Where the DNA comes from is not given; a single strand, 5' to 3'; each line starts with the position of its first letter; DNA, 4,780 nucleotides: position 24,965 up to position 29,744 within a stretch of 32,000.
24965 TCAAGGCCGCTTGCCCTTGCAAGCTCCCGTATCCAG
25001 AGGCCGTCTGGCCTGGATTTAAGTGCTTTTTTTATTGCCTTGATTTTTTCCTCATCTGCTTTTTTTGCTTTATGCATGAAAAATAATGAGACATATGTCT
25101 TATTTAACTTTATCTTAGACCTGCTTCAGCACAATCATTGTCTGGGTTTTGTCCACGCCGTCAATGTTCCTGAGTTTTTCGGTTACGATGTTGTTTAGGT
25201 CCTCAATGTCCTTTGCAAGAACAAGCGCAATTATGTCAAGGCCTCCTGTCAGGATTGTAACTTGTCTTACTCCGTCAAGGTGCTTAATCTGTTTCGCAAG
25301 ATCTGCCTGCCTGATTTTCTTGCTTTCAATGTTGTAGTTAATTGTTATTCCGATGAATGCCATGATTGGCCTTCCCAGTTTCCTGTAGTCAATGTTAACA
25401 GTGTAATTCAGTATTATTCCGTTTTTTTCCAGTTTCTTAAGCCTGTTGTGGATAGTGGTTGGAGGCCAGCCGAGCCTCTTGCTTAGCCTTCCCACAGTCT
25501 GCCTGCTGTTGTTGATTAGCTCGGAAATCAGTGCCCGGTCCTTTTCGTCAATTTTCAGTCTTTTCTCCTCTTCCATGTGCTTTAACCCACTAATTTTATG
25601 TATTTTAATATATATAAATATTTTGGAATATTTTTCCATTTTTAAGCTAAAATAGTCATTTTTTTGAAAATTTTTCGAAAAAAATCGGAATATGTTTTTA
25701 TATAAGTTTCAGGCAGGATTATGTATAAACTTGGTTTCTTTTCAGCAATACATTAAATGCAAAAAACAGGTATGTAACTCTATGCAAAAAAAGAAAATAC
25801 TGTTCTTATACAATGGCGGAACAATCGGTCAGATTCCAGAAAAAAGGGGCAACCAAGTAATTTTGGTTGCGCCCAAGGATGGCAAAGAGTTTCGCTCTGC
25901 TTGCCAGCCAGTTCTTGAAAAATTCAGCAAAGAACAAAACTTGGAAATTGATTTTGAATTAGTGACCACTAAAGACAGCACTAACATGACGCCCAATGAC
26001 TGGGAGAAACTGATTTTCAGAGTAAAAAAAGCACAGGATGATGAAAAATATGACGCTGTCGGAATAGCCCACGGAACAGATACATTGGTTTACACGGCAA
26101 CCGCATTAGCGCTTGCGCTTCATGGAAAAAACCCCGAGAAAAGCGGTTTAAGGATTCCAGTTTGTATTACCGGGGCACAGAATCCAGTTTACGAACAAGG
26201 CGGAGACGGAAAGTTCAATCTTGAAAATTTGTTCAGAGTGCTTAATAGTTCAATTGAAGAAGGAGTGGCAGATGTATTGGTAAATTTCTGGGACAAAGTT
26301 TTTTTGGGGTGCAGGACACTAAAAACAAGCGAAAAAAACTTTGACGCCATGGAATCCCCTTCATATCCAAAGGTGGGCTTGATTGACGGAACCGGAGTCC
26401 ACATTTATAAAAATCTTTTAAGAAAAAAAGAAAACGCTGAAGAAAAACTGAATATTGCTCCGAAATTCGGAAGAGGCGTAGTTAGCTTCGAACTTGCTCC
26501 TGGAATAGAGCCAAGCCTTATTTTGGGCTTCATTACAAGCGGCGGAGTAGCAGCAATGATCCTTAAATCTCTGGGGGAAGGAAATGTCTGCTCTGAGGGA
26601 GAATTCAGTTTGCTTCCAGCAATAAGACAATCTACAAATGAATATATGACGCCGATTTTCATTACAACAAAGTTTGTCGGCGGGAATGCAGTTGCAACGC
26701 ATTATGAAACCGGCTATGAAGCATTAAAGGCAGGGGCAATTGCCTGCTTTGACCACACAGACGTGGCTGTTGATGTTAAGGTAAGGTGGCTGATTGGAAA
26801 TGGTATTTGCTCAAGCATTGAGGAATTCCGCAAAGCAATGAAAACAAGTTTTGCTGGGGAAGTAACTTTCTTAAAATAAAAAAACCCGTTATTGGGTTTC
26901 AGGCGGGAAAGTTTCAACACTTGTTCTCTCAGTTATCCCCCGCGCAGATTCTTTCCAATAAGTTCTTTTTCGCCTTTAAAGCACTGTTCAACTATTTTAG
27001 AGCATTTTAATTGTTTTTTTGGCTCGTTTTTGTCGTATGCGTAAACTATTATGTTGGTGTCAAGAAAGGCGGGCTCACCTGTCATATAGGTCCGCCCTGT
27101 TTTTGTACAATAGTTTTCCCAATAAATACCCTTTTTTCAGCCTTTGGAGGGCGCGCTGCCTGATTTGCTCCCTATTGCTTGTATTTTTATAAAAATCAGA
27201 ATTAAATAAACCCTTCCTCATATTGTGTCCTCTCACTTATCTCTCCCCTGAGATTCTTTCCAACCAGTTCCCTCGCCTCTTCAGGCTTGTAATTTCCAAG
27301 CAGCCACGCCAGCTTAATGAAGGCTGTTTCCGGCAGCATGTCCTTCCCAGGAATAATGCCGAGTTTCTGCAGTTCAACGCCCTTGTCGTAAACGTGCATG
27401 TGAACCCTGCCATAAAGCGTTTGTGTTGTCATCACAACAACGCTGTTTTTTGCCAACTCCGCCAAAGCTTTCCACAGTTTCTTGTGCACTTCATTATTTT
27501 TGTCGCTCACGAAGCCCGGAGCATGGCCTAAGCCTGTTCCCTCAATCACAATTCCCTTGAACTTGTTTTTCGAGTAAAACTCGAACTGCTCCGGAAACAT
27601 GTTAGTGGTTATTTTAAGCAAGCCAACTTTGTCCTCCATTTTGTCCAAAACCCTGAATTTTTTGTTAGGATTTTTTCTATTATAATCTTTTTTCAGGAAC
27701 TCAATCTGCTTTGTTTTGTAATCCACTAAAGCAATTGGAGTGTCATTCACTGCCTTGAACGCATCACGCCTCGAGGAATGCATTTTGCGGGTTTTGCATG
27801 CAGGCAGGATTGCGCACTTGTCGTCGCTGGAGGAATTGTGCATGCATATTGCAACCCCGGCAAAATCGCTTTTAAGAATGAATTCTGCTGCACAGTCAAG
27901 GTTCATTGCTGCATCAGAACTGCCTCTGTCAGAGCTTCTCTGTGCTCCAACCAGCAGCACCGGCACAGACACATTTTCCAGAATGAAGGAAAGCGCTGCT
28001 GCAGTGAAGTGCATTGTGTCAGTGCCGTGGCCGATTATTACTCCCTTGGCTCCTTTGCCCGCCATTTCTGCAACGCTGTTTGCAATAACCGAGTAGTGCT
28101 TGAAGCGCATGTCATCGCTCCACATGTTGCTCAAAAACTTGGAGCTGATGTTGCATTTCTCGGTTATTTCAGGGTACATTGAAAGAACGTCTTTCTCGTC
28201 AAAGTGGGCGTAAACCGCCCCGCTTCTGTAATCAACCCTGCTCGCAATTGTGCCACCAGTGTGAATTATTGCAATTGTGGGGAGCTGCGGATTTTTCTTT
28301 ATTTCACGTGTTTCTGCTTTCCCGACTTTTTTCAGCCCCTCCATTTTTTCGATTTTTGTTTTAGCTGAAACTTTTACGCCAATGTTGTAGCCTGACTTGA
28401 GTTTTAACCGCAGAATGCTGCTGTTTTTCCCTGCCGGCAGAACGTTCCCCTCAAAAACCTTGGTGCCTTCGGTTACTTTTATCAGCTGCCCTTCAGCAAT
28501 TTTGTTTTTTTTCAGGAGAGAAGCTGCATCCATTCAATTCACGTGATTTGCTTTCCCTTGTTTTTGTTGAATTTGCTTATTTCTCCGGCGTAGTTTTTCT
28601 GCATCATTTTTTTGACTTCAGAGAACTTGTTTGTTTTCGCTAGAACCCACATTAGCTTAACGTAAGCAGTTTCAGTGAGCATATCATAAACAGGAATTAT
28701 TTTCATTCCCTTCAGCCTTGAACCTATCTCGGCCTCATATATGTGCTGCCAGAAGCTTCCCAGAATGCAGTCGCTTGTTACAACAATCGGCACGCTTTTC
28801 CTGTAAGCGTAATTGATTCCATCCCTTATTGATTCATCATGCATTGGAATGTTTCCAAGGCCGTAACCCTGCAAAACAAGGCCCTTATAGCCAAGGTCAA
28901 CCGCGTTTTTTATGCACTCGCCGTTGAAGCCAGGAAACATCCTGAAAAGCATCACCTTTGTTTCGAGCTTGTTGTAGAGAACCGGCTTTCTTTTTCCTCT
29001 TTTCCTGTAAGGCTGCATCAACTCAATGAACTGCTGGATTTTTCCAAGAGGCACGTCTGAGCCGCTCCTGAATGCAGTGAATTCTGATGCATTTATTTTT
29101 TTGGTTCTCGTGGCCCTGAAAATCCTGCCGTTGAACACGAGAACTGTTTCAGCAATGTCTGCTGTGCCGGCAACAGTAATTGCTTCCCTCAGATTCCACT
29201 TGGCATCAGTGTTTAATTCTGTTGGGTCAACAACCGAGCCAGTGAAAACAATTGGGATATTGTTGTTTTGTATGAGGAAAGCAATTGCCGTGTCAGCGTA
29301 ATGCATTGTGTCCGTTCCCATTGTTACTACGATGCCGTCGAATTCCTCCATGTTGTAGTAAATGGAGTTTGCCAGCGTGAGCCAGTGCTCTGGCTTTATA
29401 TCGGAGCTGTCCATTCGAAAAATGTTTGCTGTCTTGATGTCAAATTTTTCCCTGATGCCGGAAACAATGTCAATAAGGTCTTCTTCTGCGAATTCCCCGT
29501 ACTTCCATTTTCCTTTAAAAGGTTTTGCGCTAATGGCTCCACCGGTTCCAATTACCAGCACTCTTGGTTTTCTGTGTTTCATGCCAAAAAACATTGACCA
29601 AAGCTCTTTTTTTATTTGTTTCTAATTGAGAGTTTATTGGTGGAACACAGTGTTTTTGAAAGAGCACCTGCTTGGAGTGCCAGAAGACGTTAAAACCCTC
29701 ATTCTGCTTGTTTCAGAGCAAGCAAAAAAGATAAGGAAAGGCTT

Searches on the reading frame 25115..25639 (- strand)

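Call 62: search_protein_families(library=pfam, proteins=[window:25115-25639:-], max_evalue=0.01)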
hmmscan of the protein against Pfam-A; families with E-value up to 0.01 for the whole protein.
window:25115-25639:- (174 aa): 15 families
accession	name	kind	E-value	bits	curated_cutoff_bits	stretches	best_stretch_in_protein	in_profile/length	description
PF01037.27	AsnC_trans_reg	-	5.2e-15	55.5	25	1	108-173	9-73/73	Lrp/AsnC ligand binding domain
PF13412.12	HTH_24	-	8.4e-13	48.1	21.9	1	31-76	2-47/48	Winged helix-turn-helix DNA-binding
PF13404.12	HTH_AsnC-type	-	6.7e-11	42.3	27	1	30-71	1-42/42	AsnC-type helix-turn-helix domain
PF12840.13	HTH_20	-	3.4e-05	24.2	27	1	39-76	11-48/51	Helix-turn-helix domain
PF09339.16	HTH_IclR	-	0.0005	20.2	22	1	46-75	18-47/52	IclR helix-turn-helix domain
PF22482.2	AsnC_trans_reg_3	-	0.00078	20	24.4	1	113-171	26-83/95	PF0864 C-terminal dimeric alpha+beta barrel domain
PF12802.13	MarR_2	-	0.0013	19.3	27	1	38-76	11-50/61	MarR family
PF08279.18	HTH_11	-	0.0015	18.8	25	1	37-77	5-46/55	HTH domain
PF04157.22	EAP30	-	0.0017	18.5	26.8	0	32-76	164-215/219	EAP30/Vps36 family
PF01022.26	HTH_5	-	0.0028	17.9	22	1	36-76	5-45/47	Bacterial regulatory protein, arsR family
PF09904.15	HTH_43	-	0.0042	17.4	27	0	36-80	10-54/89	Winged helix-turn helix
PF02954.25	HTH_8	-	0.0048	17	22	1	34-70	6-42/42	Bacterial regulatory protein, Fis family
PF01047.28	MarR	-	0.0056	17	24.6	0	43-76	14-47/59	MarR family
PF13384.12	HTH_23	-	0.0056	16.9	24.6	0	31-75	3-46/50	Homeodomain-like domain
PF01978.25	TrmB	-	0.0084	16.4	25.6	0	40-76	16-52/68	Sugar-specific transcriptional regulator TrmB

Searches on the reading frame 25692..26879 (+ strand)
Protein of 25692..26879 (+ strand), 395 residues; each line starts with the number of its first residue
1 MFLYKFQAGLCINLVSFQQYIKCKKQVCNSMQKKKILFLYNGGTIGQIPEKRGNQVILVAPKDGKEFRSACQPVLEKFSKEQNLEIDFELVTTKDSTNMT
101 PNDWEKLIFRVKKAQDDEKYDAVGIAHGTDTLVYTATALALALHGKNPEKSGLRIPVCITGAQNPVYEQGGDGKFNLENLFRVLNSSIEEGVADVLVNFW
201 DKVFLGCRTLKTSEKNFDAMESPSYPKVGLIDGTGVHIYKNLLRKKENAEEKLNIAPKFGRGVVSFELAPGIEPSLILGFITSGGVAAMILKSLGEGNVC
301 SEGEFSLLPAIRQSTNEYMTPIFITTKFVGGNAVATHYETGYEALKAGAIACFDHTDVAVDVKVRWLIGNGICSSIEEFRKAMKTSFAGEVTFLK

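Call 16: search_protein_families(library=pfam, proteins=[window:25692-26879:+])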
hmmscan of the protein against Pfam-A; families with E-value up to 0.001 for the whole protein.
window:25692-26879:+ (395 aa): 2 families
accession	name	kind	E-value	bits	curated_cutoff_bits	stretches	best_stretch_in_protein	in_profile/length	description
PF00710.25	Asparaginase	-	7.8e-37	127.1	22.5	1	35-242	1-191/193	Asparaginase, N-terminal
PF17763.6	Asparaginase_C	-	1.8e-10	41.2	34.6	1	263-383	2-114/114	Glutaminase/Asparaginase C-terminal domain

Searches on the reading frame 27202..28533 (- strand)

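Call 62: search_protein_families(library=pfam, proteins=[window:27202-28533:-], max_evalue=0.01)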
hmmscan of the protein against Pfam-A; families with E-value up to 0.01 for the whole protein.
window:27202-28533:- (443 aa): 3 families
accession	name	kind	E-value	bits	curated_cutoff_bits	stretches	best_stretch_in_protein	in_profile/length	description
PF00710.25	Asparaginase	-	7e-54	182.7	22.5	1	87-282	2-190/193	Asparaginase, N-terminal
PF17763.6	Asparaginase_C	-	5.9e-26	91.1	34.6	1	302-420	1-110/114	Glutaminase/Asparaginase C-terminal domain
PF18195.6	GatD_N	-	7e-11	41.8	25.7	1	12-63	1-53/54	GatD N-terminal domain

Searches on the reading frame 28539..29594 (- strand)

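Call 62: search_protein_families(library=pfam, proteins=[window:28539-29594:-], max_evalue=0.01)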
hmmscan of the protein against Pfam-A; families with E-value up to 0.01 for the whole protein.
window:28539-29594:- (351 aa): 2 families
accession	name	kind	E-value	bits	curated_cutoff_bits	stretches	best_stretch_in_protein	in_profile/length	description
PF00710.25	Asparaginase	-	4.2e-49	167.1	22.5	1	11-190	1-185/193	Asparaginase, N-terminal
PF17763.6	Asparaginase_C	-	3e-28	98.5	34.6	1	213-331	1-114/114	Glutaminase/Asparaginase C-terminal domain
